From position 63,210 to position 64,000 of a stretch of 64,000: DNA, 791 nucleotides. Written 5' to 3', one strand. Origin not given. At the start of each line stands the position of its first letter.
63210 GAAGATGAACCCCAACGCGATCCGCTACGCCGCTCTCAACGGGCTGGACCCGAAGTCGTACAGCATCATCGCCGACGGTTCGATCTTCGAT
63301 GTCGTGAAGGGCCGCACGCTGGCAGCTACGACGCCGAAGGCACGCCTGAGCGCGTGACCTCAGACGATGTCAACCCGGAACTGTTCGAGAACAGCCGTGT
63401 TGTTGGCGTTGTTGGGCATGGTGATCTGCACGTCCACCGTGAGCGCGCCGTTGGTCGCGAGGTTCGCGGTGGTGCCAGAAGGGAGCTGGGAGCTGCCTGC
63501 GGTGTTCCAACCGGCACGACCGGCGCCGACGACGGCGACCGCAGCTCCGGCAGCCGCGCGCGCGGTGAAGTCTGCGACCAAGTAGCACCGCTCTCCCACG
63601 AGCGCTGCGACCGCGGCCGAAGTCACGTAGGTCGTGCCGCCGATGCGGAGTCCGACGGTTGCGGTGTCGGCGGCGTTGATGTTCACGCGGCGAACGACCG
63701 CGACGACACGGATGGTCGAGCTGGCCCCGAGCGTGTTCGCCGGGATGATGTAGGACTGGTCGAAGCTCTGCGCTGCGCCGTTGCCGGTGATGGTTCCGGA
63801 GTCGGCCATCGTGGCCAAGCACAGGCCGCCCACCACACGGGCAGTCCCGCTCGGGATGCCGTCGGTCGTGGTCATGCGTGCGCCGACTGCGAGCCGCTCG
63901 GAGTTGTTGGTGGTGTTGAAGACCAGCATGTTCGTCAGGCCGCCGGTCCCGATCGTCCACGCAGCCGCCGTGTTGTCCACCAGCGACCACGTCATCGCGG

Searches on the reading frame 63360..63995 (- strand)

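Call 85: search_protein_families(library=pfam, proteins=[window:63360-63995:-], max_evalue=0.001)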
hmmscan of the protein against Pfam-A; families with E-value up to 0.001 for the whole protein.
window:63360-63995:- (211 aa): 1 family
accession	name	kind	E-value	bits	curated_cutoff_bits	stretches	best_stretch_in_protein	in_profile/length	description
PF09167.16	DUF1942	-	0.00082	19.9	22.4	0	88-197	5-111/123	Domain of unknown function (DUF1942)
